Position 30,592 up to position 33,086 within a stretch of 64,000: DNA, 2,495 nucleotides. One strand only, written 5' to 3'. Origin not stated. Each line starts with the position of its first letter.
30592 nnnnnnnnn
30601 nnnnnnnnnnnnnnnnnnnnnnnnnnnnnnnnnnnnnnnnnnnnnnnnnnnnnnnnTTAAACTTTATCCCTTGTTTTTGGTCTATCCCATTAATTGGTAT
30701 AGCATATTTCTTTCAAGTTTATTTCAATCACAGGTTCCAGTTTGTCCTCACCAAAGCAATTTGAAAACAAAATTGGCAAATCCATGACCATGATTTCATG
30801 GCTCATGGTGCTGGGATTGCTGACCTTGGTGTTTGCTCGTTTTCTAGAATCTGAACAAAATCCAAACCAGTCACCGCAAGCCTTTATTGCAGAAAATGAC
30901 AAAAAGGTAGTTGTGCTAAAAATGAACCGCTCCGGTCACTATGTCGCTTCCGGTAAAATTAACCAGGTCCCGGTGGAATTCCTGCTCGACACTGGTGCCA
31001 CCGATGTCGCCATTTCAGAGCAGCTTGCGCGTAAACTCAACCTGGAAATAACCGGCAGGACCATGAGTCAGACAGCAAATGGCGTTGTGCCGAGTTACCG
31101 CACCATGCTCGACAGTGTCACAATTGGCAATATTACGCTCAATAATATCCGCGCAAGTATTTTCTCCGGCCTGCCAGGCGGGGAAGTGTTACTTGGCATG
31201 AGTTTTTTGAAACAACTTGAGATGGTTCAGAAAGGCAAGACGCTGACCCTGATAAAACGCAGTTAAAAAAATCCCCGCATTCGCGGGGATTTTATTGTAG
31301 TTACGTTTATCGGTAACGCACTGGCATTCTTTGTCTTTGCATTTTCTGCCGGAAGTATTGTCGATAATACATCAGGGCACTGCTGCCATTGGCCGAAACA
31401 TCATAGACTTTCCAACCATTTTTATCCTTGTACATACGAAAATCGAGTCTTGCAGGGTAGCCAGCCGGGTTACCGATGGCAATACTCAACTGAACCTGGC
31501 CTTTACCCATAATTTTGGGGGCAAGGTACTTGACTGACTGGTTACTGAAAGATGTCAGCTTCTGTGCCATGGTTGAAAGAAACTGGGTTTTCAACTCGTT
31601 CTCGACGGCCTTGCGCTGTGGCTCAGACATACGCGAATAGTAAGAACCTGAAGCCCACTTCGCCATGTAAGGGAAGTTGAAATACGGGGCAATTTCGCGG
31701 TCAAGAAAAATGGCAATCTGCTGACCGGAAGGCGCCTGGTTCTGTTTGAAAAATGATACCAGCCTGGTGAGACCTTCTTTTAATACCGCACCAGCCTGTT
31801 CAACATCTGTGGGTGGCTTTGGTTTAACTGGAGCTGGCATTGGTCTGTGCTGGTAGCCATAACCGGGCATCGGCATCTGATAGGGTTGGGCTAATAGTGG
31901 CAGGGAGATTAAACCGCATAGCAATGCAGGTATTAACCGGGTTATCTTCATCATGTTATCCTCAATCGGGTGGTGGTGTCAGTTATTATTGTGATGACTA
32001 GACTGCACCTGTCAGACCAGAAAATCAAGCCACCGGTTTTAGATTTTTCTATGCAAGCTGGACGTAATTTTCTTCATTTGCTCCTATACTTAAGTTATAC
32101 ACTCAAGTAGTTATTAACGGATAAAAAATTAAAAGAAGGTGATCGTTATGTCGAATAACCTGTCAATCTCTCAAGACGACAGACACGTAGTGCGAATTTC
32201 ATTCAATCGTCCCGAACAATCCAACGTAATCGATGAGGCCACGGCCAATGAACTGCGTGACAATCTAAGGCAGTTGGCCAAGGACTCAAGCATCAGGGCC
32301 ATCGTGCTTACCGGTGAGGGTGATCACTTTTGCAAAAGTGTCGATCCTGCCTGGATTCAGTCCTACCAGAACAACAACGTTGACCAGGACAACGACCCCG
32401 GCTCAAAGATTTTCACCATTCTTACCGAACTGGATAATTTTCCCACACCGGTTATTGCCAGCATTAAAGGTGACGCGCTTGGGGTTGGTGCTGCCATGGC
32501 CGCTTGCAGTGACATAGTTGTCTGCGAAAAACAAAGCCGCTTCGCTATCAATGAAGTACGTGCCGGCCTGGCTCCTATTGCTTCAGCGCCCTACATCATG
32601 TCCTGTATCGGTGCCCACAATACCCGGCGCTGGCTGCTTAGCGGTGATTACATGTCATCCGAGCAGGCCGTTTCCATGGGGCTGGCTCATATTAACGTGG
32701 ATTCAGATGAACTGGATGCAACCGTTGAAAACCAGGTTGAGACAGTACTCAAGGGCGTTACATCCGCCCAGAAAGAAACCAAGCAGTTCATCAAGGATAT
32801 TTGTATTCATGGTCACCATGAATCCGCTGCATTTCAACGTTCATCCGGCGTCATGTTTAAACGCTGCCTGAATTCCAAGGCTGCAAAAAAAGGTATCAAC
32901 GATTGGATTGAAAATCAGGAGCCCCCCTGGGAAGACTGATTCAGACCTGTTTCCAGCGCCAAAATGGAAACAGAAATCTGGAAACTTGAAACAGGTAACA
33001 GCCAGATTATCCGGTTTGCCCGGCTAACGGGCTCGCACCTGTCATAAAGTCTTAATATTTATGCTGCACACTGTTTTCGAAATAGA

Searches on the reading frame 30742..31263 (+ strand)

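Call 5: search_protein_families(library=pfam, proteins=[window:30742-31263:+], max_evalue=0.01)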
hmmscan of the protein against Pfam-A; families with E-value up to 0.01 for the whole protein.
window:30742-31263:+ (174 aa): 4 families
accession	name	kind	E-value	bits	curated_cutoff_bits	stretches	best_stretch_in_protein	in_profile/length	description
PF13975.11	gag-asp_proteas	-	3e-26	92.3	28.2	1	70-158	2-92/92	gag-polyprotein putative aspartyl protease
PF13650.11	Asp_protease_2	-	2.2e-23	83.2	24.3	1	70-155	2-90/90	Aspartyl protease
PF00077.25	RVP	-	0.00056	20.6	20.7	1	72-161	10-98/101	Retroviral aspartyl protease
PF09668.16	Asp_protease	-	0.0091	16.6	26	0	72-160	15-105/109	Aspartyl protease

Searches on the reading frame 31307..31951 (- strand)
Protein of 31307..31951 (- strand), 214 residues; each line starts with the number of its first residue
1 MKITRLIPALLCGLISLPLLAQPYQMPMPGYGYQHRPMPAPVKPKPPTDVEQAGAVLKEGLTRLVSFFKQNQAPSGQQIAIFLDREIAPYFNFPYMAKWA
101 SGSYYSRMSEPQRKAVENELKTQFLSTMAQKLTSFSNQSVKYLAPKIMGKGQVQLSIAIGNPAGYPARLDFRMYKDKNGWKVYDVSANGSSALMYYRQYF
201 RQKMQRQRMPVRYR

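Call 5: search_protein_families(library=pfam, proteins=[window:31307-31951:-], max_evalue=0.01)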
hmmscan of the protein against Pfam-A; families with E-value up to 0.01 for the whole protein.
window:31307-31951:- (214 aa): 1 family
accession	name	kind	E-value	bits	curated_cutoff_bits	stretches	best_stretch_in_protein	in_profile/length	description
PF05494.18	MlaC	-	9.3e-29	100.8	26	1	62-208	5-156/166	MlaC protein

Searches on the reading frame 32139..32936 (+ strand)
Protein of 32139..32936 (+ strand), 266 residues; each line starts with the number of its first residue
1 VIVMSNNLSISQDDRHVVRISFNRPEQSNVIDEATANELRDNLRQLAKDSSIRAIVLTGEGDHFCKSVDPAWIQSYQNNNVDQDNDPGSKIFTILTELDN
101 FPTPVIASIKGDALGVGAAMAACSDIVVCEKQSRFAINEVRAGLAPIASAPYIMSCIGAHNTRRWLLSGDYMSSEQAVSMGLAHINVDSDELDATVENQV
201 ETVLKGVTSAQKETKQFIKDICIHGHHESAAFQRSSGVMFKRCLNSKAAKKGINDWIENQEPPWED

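Call 5: search_protein_families(library=pfam, proteins=[window:32139-32936:+], max_evalue=0.01)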
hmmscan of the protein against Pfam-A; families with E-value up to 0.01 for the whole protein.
window:32139-32936:+ (266 aa): 2 families
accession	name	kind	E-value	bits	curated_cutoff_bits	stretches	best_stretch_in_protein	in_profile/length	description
PF00378.25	ECH_1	-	1.7e-37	129.6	27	1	16-266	5-250/251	Enoyl-CoA hydratase/isomerase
PF16113.10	ECH_2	-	1.2e-23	84.6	27.2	1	19-228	3-209/335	Enoyl-CoA hydratase/isomerase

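Call 6: search_protein_families(library=ncbifam, proteins=[window:32139-32936:+], max_evalue=0.01)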
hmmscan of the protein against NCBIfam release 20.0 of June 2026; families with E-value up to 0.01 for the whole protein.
window:32139-32936:+ (266 aa): 72 families (the best 25 are shown)
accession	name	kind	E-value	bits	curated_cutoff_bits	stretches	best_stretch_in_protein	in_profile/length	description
NF005675.0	PRK07468.1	equivalog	4.3e-50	170.9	350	1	5-265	3-260/262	crotonase/enoyl-CoA hydratase family protein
NF004227.0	PRK05674.1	equivalog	1.7e-38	132.8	426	1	7-265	6-262/271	gamma-carboxygeranoyl-CoA hydratase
NF051848.1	EnCoAHydtEchA19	equivalog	1.4e-35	123.1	400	1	14-265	7-256/258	enoyl-CoA hydratase EchA19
NF005879.0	PRK07827.1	equivalog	9.3e-35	120.1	283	1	8-265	8-260/261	enoyl-CoA hydratase family protein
NF006008.0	PRK08139.1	equivalog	4e-33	115.1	313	1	8-266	12-265/266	enoyl-CoA hydratase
NF042430.2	EnCoAhydt_DpgD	equivalog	7.5e-31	107.5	400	1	14-265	4-256/258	enoyl-CoA-hydratase DpgD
NF004795.0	PRK06143.1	subfamily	2e-30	106.2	283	1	5-219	7-219/260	enoyl-CoA hydratase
NF046063.1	oxepin_alt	equivalog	1.4e-29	103.3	300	1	12-262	5-253/254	oxepin-CoA hydrolase, alternative type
NF004840.0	PRK06190.1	equivalog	8.1e-29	101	253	1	9-230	6-225/260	enoyl-CoA hydratase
NF005498.0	PRK07112.1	equivalog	9.3e-29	100.7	250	1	13-266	13-257/258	enoyl-CoA hydratase/isomerase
NF004781.0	PRK06127.1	subfamily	1.6e-28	100.1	291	1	7-262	12-264/269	enoyl-CoA hydratase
NF004796.0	PRK06144.1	subfamily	2.8e-28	99.1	272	1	7-265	9-260/262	enoyl-CoA hydratase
NF006109.0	PRK08260.1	subfamily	2.9e-28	99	320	1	14-264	11-275/296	enoyl-CoA hydratase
NF006107.0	PRK08258.1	equivalog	3.6e-28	98.6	330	1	14-220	24-233/277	enoyl-CoA hydratase family protein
NF004525.0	PRK05870.1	equivalog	4.4e-28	98.9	285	1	11-227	7-219/249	enoyl-CoA hydratase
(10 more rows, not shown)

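Call 100: search_protein_families(library=padloc, proteins=[window:32139-32936:+], max_evalue=0.01)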
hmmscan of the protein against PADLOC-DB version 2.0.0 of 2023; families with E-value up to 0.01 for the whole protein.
window:32139-32936:+ (266 aa): 0 families
